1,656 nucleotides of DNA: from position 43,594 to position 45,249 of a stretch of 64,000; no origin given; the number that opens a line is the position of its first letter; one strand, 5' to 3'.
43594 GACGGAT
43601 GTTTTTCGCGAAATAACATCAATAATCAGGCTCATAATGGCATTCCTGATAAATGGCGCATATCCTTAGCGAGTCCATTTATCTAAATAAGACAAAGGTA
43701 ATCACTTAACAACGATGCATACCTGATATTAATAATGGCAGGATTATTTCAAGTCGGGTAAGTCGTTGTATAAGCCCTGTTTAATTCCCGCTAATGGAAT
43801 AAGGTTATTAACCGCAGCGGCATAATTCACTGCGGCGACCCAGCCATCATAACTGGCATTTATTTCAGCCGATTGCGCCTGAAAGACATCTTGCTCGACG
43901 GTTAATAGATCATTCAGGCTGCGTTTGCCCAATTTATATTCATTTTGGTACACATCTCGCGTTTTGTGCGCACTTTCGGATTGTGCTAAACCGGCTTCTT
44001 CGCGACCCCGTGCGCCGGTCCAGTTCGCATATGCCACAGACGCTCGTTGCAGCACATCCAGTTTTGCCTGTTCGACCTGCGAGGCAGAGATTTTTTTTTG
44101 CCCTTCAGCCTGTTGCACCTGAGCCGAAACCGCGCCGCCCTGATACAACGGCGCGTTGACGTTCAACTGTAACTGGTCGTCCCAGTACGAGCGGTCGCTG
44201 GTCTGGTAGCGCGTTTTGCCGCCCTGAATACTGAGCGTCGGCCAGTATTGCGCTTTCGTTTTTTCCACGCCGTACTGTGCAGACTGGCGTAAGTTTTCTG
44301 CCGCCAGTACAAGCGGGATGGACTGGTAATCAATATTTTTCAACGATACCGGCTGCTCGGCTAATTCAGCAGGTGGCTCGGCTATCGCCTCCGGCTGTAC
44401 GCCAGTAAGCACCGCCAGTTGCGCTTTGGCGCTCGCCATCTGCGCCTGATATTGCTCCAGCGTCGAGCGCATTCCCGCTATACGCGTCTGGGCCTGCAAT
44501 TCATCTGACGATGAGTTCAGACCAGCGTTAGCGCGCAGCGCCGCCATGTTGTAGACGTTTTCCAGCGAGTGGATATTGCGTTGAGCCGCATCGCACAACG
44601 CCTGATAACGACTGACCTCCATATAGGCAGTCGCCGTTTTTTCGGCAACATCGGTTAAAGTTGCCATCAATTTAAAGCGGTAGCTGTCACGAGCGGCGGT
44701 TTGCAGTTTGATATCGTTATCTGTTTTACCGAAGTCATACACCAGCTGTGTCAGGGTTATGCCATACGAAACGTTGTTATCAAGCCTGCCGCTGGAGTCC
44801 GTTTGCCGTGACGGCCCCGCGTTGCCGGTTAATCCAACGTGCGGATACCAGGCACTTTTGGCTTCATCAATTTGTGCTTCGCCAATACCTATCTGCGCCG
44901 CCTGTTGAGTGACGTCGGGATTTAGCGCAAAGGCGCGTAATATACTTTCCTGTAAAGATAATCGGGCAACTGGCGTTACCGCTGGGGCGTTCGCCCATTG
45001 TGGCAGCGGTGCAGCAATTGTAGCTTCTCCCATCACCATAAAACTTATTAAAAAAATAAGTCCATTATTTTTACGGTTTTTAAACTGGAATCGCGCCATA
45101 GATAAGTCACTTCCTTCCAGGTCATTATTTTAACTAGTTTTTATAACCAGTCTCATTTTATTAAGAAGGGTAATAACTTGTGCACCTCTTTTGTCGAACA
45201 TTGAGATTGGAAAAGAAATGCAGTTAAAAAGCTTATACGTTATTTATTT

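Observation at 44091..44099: Nine-nucleotide homopolymer inside the TolC-like channel gene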

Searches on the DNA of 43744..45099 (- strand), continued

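Call 27: get_annotated_region(hit=H80, flank=300)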
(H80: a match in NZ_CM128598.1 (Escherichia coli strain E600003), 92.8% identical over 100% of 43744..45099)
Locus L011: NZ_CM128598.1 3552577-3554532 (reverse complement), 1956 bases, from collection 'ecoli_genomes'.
description: Escherichia coli strain E600003 chromosome, whole genome shotgun sequence
organism: Escherichia coli strain E600003 (NCBI taxid 562)
replicon: chromosome; assembly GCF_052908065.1
host: Homo sapiens; source: stool; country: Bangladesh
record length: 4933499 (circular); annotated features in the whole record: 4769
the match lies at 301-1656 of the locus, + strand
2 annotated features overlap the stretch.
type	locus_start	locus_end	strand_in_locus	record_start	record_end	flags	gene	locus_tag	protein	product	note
CDS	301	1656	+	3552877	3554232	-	-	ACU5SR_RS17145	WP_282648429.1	TolC family outer membrane protein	-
CDS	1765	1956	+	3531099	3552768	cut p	-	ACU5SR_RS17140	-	Ig-like domain-containing protein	frameshifted; internal stop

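Call 28: get_annotated_region(hit=H50, flank=300)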
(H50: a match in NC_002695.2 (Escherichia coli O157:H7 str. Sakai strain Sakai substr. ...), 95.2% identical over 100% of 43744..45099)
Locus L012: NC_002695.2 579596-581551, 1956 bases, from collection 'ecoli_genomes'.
description: Escherichia coli O157:H7 str. Sakai DNA, complete genome
organism: Escherichia coli O157:H7 str. Sakai strain Sakai substr. RIMD 0509952 (NCBI taxid 386585)
replicon: genomic; assembly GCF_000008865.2
host: Homo sapiens; source: Human intestinal microflora; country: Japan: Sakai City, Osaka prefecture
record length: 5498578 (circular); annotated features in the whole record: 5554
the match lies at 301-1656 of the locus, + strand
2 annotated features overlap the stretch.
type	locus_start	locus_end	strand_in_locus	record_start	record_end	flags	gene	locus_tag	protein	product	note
CDS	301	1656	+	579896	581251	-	-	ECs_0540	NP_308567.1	outer membrane transport protein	-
CDS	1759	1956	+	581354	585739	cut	-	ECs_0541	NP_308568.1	hypothetical protein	-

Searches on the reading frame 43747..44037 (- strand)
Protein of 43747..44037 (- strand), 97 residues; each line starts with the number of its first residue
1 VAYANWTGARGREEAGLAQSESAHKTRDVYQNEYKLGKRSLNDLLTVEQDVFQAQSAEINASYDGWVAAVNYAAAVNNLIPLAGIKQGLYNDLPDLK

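Call 71: find_encoding_contigs(protein=window:43747-44037:-, flank=4000, max_places=10)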
Protein seq(97 aa) (97 aa): 24 contigs read that carry it; 6 places shown.
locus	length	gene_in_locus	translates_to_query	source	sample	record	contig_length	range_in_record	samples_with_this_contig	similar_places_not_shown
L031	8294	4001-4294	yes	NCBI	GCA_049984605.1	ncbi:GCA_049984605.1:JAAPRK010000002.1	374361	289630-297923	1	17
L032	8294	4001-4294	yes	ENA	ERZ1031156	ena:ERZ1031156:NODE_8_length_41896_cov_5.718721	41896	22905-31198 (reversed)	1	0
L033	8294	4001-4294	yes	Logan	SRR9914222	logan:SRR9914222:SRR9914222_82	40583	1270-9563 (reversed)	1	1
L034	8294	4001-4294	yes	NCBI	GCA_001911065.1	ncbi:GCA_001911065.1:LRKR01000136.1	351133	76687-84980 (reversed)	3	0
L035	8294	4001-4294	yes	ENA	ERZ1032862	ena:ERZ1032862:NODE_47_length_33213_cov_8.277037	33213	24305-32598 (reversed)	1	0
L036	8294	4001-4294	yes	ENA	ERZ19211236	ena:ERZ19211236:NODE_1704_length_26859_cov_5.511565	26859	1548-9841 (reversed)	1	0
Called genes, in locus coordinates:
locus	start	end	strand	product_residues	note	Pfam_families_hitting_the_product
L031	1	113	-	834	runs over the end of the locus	PF00403:HMA, PF12710:HAD (faint), PF00403:HMA, PF00122:E1-E2_ATPase, PF00702:Hydrolase, PF08282:Hydrolase_3 (weak)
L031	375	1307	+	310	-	PF04960:Glutaminase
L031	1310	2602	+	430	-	PF13520:AA_permease_2, PF00324:AA_permease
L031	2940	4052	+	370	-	PF02321:OEP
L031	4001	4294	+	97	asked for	-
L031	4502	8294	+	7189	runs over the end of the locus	PF12245:Big_3_2 (faint), PF13750:Big_3_3 (faint), PF17936:Big_6, PF19077:Big_13, PF22783:BapA_N, PF19077:Big_13, PF19077:Big_13, PF13517:FG-GAP_3, +3 more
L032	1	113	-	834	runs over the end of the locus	PF00403:HMA, PF12710:HAD (faint), PF00403:HMA, PF00122:E1-E2_ATPase, PF00702:Hydrolase, PF08282:Hydrolase_3 (weak)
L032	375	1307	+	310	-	PF04960:Glutaminase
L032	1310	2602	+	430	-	PF13520:AA_permease_2, PF00324:AA_permease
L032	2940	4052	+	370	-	PF02321:OEP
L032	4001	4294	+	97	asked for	-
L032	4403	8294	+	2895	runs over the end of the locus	PF22783:BapA_N, PF17963:Big_9 (faint), PF19077:Big_13, PF13750:Big_3_3 (faint), PF17936:Big_6, PF17295:DUF5348 (faint), PF19077:Big_13, PF19077:Big_13, +3 more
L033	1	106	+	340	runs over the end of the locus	PF24624:Int_N, PF00589:Phage_integrase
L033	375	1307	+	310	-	PF04960:Glutaminase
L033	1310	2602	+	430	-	PF13520:AA_permease_2, PF00324:AA_permease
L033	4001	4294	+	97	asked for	-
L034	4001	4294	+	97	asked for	-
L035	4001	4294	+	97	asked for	-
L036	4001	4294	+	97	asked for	-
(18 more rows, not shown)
